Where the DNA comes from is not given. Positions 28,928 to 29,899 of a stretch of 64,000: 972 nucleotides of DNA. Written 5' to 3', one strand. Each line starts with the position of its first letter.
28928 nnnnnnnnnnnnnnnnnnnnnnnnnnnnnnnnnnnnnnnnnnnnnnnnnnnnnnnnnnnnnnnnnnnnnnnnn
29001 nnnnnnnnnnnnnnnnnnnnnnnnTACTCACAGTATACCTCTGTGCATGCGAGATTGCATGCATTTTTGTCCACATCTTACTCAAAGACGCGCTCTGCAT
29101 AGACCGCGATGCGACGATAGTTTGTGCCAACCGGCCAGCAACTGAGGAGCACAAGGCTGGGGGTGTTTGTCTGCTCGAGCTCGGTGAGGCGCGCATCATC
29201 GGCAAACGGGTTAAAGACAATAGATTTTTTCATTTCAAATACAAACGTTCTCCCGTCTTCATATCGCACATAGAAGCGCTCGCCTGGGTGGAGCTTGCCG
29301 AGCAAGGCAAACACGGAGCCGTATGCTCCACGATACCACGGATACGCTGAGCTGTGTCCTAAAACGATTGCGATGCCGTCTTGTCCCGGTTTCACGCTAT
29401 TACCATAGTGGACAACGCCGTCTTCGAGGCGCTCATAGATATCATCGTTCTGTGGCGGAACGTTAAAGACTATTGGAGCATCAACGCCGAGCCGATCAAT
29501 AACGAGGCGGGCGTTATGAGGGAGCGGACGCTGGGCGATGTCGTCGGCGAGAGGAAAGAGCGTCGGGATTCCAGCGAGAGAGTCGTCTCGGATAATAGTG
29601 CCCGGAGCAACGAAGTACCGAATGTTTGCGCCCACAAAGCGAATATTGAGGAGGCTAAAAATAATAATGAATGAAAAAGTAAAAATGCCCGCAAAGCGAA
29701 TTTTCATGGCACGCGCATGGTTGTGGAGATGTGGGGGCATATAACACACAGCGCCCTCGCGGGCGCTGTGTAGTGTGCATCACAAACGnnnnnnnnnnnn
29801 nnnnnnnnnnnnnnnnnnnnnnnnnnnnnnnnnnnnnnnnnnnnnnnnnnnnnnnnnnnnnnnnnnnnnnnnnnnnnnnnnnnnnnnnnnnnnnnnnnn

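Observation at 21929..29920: Non-canonical sortase sorting signal on the three giant proteins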

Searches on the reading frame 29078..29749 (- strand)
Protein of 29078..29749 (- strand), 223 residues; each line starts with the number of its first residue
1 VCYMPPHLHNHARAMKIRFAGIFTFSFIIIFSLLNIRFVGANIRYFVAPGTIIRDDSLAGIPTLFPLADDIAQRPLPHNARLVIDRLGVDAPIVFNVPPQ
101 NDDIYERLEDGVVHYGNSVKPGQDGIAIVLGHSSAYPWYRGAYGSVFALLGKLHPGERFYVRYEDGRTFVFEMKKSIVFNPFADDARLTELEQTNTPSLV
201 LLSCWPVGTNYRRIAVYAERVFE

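Call 8: search_protein_families(library=pfam, proteins=[window:29078-29749:-], max_evalue=0.01)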
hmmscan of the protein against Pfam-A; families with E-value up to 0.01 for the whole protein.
window:29078-29749:- (223 aa): 1 family
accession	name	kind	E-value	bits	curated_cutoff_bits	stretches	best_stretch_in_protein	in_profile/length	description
PF04203.18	Sortase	-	1.1e-18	67.7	26.6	1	82-221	1-125/125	Sortase domain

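Call 9: search_protein_families(library=ncbifam, proteins=[window:29078-29749:-], max_evalue=0.01)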
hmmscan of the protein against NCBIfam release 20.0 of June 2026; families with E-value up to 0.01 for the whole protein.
window:29078-29749:- (223 aa): 6 families
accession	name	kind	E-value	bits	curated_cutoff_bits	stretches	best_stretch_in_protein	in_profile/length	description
NF033748.1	class_F_sortase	subfamily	2.7e-11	43.3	166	1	79-204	11-133/155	class F sortase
NF058671.1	sortase_SrtD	exception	2.8e-08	33.7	140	1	106-219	85-186/187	class D sortase, LPxTATN-specific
NF033746.1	class_D_sortase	subfamily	4e-08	33.2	165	1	81-220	12-133/135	class D sortase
TIGR01076.1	sortase_fam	subfamily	7.3e-07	29.1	39.35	1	105-222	20-129/136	sortase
NF033745.1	class_C_sortase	subfamily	2.4e-05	24.2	160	1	104-220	112-220/220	class C sortase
NF033747.1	class_E_sortase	subfamily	2.9e-05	24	160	1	79-219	71-204/211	class E sortase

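Call 12: find_homologous_proteins(query=window:29078-29749:-)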
Query window:29078-29749:- (223 aa): 812 proteins with E <= 0.001 among 1085 candidates; the best 120 are listed.
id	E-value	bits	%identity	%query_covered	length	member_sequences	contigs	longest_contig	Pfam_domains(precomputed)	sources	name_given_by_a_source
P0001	1.3e-145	501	100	99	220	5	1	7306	PF04203.19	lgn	-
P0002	1.5e-125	435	91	94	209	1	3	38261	PF04203.19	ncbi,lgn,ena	ncbi:MAG: sortase [Patescibacteria group bacterium]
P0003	8.9e-90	318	65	96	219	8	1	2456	PF04203.19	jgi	-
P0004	9.2e-90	318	65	95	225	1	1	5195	PF04203.19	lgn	-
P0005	2.6e-89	317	61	98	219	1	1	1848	PF04203.19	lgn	-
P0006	4.2e-89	316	63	96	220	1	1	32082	PF04203.19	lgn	-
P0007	6.8e-88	312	65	93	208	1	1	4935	PF04203.19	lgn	-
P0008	5.4e-87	309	60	98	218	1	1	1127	PF04203.19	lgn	-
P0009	6.4e-87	309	64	96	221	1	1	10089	PF04203.19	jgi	jgi:LPXTG-site transpeptidase (sortase) family protein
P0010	3.0e-86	307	59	96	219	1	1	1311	PF04203.19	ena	-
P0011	3.8e-86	306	66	93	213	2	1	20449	PF04203.19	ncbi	ncbi:MAG: sortase [Patescibacteria group bacterium]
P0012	4.1e-86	306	61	96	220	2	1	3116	PF04203.19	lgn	-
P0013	5.9e-86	306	63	93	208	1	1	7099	PF04203.19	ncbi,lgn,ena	-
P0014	1.4e-85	305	60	96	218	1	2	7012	PF04203.19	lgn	-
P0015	1.3e-84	301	60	96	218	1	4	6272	PF04203.19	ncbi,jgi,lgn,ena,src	-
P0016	1.6e-84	301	64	93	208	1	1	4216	PF04203.19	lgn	-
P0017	1.9e-84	301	64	93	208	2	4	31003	PF04203.19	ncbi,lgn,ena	ncbi:MAG: sortase [Patescibacteria group bacterium]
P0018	3.1e-84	300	62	96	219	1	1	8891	PF04203.19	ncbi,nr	ncbi:MAG: sortase [Candidatus Yanofskybacteria bacterium]|nr:sortase [Candidatus Yanofskybacteria ba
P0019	3.5e-84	300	61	96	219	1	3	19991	PF04203.19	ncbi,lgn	-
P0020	4.9e-84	300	60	96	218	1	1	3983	PF04203.19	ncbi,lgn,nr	ncbi:MAG: sortase [Candidatus Yanofskybacteria bacterium]|nr:sortase [Candidatus Yanofskybacteria ba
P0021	7.2e-84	299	60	96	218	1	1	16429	PF04203.19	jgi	jgi:LPXTG-site transpeptidase (sortase) family protein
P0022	1.0e-83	299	63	92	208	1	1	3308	PF04203.19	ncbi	-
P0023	7.1e-83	296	65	85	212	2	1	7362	PF04203.19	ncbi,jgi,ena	-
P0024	8.2e-83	296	58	99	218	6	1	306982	PF04203.19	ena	-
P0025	1.1e-82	295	59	98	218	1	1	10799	PF04203.19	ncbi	-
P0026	1.8e-82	294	59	96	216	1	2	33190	PF04203.19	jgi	jgi:LPXTG-site transpeptidase (sortase) family protein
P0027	3.3e-82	294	61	96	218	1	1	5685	PF04203.19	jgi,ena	-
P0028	3.8e-82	293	60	96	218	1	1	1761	PF04203.19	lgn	-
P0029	4.2e-82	293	60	96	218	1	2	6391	PF04203.19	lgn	-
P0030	5.0e-82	293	60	96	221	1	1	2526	PF04203.19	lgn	-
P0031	8.9e-82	292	60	96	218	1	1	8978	PF04203.19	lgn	-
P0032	1.2e-81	292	60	96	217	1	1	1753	PF04203.19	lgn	-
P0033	2.8e-81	291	61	96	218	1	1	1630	PF04203.19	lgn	-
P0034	1.2e-80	288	58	96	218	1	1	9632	PF04203.19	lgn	-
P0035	1.7e-80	288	57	96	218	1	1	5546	PF04203.19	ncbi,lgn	-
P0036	3.2e-80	287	59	96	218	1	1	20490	PF04203.19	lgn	-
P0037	3.8e-80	287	62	96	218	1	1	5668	PF04203.19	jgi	jgi:LPXTG-site transpeptidase (sortase) family protein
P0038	4.1e-80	287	55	99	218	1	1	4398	PF04203.19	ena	-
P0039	4.8e-80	287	58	96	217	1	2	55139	PF04203.19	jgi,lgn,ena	-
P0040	5.3e-80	286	57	99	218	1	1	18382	PF04203.19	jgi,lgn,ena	-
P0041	1.1e-79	285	58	98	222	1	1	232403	PF04203.19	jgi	jgi:LPXTG-site transpeptidase (sortase) family protein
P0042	1.7e-79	285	58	96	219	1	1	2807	PF04203.19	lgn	-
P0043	2.0e-79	284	61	96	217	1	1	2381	PF04203.19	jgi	jgi:LPXTG-site transpeptidase (sortase) family protein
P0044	2.1e-79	284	61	84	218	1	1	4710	PF04203.19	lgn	-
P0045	3.1e-79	284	58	96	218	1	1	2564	PF04203.19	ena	-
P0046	3.4e-79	284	58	96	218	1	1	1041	PF04203.19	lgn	-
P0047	3.7e-79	284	57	96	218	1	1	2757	PF04203.19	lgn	-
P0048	4.8e-79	283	58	96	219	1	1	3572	PF04203.19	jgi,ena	-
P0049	5.9e-79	283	59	96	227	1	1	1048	PF04203.19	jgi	jgi:LPXTG-site transpeptidase (sortase) family protein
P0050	6.0e-79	283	58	96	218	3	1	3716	PF04203.19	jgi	jgi:LPXTG-site transpeptidase (sortase) family protein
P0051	6.8e-79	283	58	96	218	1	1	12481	PF04203.19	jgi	jgi:LPXTG-site transpeptidase (sortase) family protein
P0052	6.9e-79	283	60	96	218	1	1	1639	PF04203.19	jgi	jgi:LPXTG-site transpeptidase (sortase) family protein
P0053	1.1e-78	282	57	98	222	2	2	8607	PF04203.19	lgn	-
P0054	1.3e-78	282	59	96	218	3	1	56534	PF04203.19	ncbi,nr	ncbi:MAG: sortase [Candidatus Yanofskybacteria bacterium]|nr:sortase [Candidatus Yanofskybacteria ba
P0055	1.4e-78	282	60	96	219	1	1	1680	PF04203.19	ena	-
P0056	1.4e-78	282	59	96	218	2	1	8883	PF04203.19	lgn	-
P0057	1.8e-78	281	56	96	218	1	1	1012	PF04203.19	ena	-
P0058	1.9e-78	281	59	96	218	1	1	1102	PF04203.19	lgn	-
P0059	2.7e-78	281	60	96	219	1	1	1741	PF04203.19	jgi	jgi:LPXTG-site transpeptidase (sortase) family protein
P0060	2.8e-78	281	59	96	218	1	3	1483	PF04203.19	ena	-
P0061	3.2e-78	281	57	96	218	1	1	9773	PF04203.19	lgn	-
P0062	3.8e-78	280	61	96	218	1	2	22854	PF04203.19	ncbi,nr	ncbi:MAG TPA: sortase [Candidatus Paceibacterota bacterium]|nr:sortase [Candidatus Paceibacterota ba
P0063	4.3e-78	280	59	95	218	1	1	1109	PF04203.19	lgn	-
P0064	4.8e-78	280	59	96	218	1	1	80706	PF04203.19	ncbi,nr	ncbi:MAG: sortase [Candidatus Yanofskybacteria bacterium]|nr:sortase [Candidatus Yanofskybacteria ba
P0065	5.7e-78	280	57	96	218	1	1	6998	PF04203.19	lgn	-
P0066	7.5e-78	279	59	96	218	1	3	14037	PF04203.19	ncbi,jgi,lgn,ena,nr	ncbi:MAG TPA: sortase [Candidatus Paceibacterota bacterium]|nr:sortase [Candidatus Paceibacterota ba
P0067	8.4e-78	279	58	96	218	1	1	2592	PF04203.19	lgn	-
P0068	9.6e-78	279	57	96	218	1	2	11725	PF04203.19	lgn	-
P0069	1.1e-77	279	59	96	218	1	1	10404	PF04203.19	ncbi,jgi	jgi:LPXTG-site transpeptidase (sortase) family protein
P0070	1.1e-77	279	59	96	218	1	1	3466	PF04203.19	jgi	-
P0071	1.2e-77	279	57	96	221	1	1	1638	PF04203.19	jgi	jgi:LPXTG-site transpeptidase (sortase) family protein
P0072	1.3e-77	279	57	96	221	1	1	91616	PF04203.19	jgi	jgi:LPXTG-site transpeptidase (sortase) family protein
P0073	1.4e-77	278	56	99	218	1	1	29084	PF04203.19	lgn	-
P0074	1.5e-77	278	56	96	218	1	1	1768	PF04203.19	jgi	jgi:LPXTG-site transpeptidase (sortase) family protein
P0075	1.5e-77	278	56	98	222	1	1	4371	PF04203.19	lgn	-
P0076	1.6e-77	278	58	96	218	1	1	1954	PF04203.19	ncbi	-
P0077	2.5e-77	278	59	96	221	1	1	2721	PF04203.19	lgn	-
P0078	2.5e-77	278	57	96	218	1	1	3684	PF04203.19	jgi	jgi:LPXTG-site transpeptidase (sortase) family protein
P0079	2.5e-77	278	58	96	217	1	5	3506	PF04203.19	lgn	-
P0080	2.6e-77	278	57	98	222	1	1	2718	PF04203.19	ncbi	-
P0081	3.0e-77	277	57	96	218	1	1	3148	PF04203.19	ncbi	-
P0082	3.5e-77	277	58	96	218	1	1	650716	PF04203.19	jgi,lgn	jgi:LPXTG-site transpeptidase (sortase) family protein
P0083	5.0e-77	277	57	96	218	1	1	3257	PF04203.19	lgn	-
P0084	5.5e-77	276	58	96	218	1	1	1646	PF04203.19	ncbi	-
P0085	6.4e-77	276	58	96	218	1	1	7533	PF04203.19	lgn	-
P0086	7.2e-77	276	57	96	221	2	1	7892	PF04203.19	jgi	jgi:LPXTG-site transpeptidase (sortase) family protein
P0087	8.2e-77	276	58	96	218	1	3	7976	PF04203.19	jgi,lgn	-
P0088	8.7e-77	276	57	96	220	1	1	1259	PF04203.19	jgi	jgi:LPXTG-site transpeptidase (sortase) family protein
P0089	9.5e-77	276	60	92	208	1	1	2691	PF04203.19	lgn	-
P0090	1.0e-76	276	57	95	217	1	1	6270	PF04203.19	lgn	-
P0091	1.2e-76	275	58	96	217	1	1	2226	PF04203.19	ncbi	-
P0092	1.3e-76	275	60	96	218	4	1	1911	PF04203.19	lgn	-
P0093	1.9e-76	275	61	91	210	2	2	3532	PF04203.19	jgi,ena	-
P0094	2.0e-76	275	58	96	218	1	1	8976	PF04203.19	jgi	jgi:LPXTG-site transpeptidase (sortase) family protein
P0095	2.1e-76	275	57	96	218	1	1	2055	PF04203.19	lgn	-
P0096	2.3e-76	274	61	93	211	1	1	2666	PF04203.19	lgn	-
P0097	3.5e-76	274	57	96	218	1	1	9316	PF04203.19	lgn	-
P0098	3.7e-76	274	56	95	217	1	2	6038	PF04203.19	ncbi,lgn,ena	-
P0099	5.0e-76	273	56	96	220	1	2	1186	PF04203.19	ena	-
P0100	6.9e-76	273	57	96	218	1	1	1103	PF04203.19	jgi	jgi:LPXTG-site transpeptidase (sortase) family protein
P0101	7.5e-76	273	58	96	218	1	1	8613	PF04203.19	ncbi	-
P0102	8.2e-76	273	56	96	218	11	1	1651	PF04203.19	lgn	-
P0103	9.9e-76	272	57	95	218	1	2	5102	PF04203.19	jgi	jgi:LPXTG-site transpeptidase (sortase) family protein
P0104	1.0e-75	272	57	96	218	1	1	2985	PF04203.19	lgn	-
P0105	1.3e-75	272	56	96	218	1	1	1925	PF04203.19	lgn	-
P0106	1.5e-75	272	57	96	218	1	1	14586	PF04203.19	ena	-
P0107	1.5e-75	272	58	95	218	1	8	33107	PF04203.19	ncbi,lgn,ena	ncbi:MAG: sortase [Patescibacteria group bacterium]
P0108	1.6e-75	272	57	96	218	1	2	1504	PF04203.19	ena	-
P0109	1.6e-75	272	55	96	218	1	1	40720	PF04203.19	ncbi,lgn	-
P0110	4.1e-75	270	54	96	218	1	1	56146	PF04203.19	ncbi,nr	ncbi:MAG TPA: sortase [Candidatus Paceibacterota bacterium]|nr:sortase [Candidatus Paceibacterota ba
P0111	5.1e-75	270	59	92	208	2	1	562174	PF04203.19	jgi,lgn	jgi:LPXTG-site transpeptidase (sortase) family protein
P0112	5.1e-75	270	56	96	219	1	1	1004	PF04203.19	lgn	-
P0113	5.4e-75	270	59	92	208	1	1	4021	PF04203.19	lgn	-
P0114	6.0e-75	270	58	96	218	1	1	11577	PF04203.19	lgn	-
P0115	6.1e-75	270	56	96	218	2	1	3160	PF04203.19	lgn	-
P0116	8.3e-75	269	57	96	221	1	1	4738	PF04203.19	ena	-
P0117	9.1e-75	269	60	91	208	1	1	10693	PF04203.19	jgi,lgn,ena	-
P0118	1.0e-74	269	55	96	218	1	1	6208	PF04203.19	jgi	jgi:LPXTG-site transpeptidase (sortase) family protein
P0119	1.0e-74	269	56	96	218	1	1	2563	PF04203.19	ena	-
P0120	1.1e-74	269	59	96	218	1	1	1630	PF04203.19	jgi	jgi:LPXTG-site transpeptidase (sortase) family protein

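Call 14: find_related_loci(query=window:29078-29749:-, collection=genome_contigs, flank=10000)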
Query window:29078-29749:- (223 aa) in genome_contigs; peptide patterns used: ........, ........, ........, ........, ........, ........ (x = any residue, [..] = any of these).
60 stretches matched a pattern; 13 encode a relative of the query (tblastn E <= 1e-3); 13 distinct loci.
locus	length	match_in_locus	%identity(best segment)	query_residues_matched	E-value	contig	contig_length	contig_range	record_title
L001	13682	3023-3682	91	4-223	3e-137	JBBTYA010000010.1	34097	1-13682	MAG: Patescibacteria group bacterium isolate H51-bin004_1 H51_bin004_1_000000000010, whole genome shotgun sequence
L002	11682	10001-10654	65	4-221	3e-95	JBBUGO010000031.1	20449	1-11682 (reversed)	MAG: Patescibacteria group bacterium isolate H43-bin064_1 H43_bin064_1_000000000031, whole genome shotgun sequence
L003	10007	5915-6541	55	2-221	2e-77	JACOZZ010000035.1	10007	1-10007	MAG: Candidatus Yanofskybacteria bacterium isolate NC_groundwater_218_Ag_S-0.1um_43_10 S4_GD2017_2_S1_scaffold_10340, wh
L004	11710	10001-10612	52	7-221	6e-73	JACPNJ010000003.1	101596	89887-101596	MAG: Candidatus Yanofskybacteria bacterium isolate NC_groundwater_572_Ag_S-0.1um_42_14 S35_SO-1_scaffold_63433, whole ge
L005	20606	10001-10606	54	15-221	7e-72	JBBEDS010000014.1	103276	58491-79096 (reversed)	MAG: Candidatus Paceibacterota bacterium isolate LejiaF_44_27 Lejia_F_323_length_103276_cov_17, whole genome shotgun seq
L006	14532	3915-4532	53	15-221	2e-70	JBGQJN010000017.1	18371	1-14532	MAG: Candidatus Paceibacteria bacterium isolate OBJ2_061818_070_22 k141_776991_length_18371_cov_9.0000, whole genome sho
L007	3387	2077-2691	52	15-221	9e-69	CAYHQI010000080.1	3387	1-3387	MAG TPA_asm: uncultured Candidatus Saccharibacteria bacterium isolate ERP119705_co15_11 genome assembly, contig: NODE_41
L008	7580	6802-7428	51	13-221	6e-68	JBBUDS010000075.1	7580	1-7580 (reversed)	MAG: Patescibacteria group bacterium isolate H41-bin092_1 H41_bin092_1_000000000075, whole genome shotgun sequence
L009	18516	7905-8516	52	15-221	7e-70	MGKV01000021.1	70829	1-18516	MAG: Candidatus Yanofskybacteria bacterium RIFCSPLOWO2_02_FULL_45_18 rifcsplowo2_02_scaffold_777, whole genome shotgun s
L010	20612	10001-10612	44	23-219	2e-52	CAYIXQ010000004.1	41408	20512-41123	MAG TPA_asm: uncultured Candidatus Saccharibacteria bacterium isolate ERP119705_co6_804 genome assembly, contig: NODE_79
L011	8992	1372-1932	47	28-221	9e-51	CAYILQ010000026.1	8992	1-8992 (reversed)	MAG TPA_asm: uncultured Candidatus Saccharibacteria bacterium isolate ERP119705_co24_158 genome assembly, contig: NODE_1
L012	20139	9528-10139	39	27-221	4e-45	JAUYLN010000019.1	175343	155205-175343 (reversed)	MAG: bacterium isolate C24_metabat.bin.36 C24_k141_182580, whole genome shotgun sequence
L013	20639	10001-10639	41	27-223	1e-44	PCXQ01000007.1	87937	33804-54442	MAG: Candidatus Yanofskybacteria bacterium CG10_big_fil_rev_8_21_14_0_10_36_16 CG10_8_21_14_0.10_scaffold_105_c, whole g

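Call 23: find_related_loci(query=A2, collection=metagenome_contigs, flank=8000)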
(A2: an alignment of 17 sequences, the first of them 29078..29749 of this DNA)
Query A2 (223 aa) in metagenome_contigs; peptide patterns used: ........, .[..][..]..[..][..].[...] (x = any residue, [..] = any of these).
328 stretches matched a pattern; 154 encode a relative of the query (tblastn E <= 1e-3); the best 80 are kept; 80 distinct loci.
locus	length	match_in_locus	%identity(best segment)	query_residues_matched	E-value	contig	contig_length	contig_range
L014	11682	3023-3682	91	4-223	9e-137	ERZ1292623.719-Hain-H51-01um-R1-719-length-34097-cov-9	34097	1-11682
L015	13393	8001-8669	90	1-223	4e-136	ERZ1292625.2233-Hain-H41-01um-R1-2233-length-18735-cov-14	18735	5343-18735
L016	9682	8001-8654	65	4-221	9e-95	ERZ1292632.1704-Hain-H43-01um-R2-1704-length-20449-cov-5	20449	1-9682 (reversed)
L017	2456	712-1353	65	7-221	2e-97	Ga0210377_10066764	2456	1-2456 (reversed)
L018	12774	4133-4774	65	7-221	2e-93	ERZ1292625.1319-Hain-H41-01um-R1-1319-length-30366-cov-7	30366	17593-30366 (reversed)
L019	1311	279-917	59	9-221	1e-97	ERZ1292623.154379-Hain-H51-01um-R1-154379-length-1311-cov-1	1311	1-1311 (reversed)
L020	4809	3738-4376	60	9-221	2e-89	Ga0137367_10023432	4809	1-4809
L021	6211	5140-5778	60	9-221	2e-89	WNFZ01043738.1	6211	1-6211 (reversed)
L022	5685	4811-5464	61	4-221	2e-88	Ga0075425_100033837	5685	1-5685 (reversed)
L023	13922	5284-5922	61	7-218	2e-86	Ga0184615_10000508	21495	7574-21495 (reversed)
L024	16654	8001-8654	58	4-223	6e-86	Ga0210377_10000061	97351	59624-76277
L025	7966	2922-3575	57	4-223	3e-85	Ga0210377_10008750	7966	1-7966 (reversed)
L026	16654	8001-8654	57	4-223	3e-85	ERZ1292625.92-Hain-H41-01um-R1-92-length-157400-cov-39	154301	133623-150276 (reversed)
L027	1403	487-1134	58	7-221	2e-90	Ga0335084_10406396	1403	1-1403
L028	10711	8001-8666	58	1-221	1e-83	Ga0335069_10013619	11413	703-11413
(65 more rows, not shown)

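Call 43: search_solved_structures(query=A2, max_evalue=0.01, show_alignments=2)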
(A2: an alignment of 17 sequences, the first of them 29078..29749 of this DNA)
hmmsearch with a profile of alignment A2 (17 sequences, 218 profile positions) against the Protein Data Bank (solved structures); distinct sequences matched with E-value up to 0.01: 11.
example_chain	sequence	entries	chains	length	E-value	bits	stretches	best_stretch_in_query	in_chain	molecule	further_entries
2xwg_A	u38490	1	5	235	5.3e-06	29.3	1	72-216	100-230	SORTASE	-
2w1j_A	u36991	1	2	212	1.3e-05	28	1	50-216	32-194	PUTATIVE SORTASE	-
2wts_A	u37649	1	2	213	8.4e-05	25.3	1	50-216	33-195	PUTATIVE SORTASE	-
4d70_A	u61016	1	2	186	0.00026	23.7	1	79-204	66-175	SORTASE FAMILY PROTEIN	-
7d6p_A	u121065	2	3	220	0.0012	21.5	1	140-215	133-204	Sortase family protein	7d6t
6ixz_A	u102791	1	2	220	0.0013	21.5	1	140-215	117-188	Sortase family protein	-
8gr6_A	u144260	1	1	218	0.0013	21.5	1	129-216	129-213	Sortase-like protein, putative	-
4g1j_A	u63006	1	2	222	0.0018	21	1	92-216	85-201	Sortase family protein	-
3o0p_A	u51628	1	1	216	0.0019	20.9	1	92-216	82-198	Sortase family protein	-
3rbi_A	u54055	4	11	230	0.002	20.8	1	92-216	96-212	Sortase family protein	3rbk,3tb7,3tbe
3re9_A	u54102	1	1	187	0.0093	18.7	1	139-216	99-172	Sortase-like protein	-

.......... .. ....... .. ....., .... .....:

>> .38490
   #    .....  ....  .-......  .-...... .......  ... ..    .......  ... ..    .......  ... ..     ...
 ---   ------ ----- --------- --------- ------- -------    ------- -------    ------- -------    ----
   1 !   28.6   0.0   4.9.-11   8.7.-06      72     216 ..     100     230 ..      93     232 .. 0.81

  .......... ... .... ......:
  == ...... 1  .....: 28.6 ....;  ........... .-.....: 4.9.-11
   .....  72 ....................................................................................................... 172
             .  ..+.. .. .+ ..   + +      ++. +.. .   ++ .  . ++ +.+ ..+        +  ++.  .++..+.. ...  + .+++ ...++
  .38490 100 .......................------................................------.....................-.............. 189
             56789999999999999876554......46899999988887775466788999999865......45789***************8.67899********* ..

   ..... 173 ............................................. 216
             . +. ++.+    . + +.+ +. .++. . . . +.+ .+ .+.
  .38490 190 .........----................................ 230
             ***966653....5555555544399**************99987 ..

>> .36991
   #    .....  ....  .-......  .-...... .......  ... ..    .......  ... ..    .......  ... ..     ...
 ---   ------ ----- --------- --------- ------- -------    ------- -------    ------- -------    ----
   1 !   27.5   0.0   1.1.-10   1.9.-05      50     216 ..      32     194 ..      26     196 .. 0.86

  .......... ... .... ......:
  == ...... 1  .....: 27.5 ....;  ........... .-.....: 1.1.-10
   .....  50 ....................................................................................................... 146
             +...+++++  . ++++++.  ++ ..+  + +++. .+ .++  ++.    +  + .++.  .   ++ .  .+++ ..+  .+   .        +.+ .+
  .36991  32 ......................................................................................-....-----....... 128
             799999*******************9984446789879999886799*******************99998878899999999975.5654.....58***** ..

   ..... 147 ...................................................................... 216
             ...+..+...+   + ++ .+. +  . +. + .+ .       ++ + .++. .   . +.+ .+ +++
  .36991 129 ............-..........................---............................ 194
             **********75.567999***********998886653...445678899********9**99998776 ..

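Call 53: predict_structure(alignment_id=A2)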
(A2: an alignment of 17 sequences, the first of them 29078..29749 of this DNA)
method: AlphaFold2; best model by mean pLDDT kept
length: 223 residues; sequences in the alignment: 17
mean_pLDDT: 73.3   pTM: 0.64
mean pLDDT of the five models: 73.3, 72.6, 71.1, 71.0, 67.8
residues with pLDDT >= 90: 34; 70-90: 114; 50-70: 39; < 50: 36
segments of 3 or more residues with pLDDT < 50: 1-3, 43-56, 60-65, 135-144
pLDDT, mean of each block of 10 residues (from residue 1): 52 77 85 64 44 45 49 77 84 88 84 87 89 52 58 87 88 88 80 81 67 85 77
secondary structure, 60 per line:
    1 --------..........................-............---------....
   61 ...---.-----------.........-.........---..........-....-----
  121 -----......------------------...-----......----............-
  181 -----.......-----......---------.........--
elements in order: H9-34 H36-47 H57-63 E79-84 E89-97 H101-110 E112-115 E126-131 E158-163 E168-179 H186-192 E198-203 E213-221
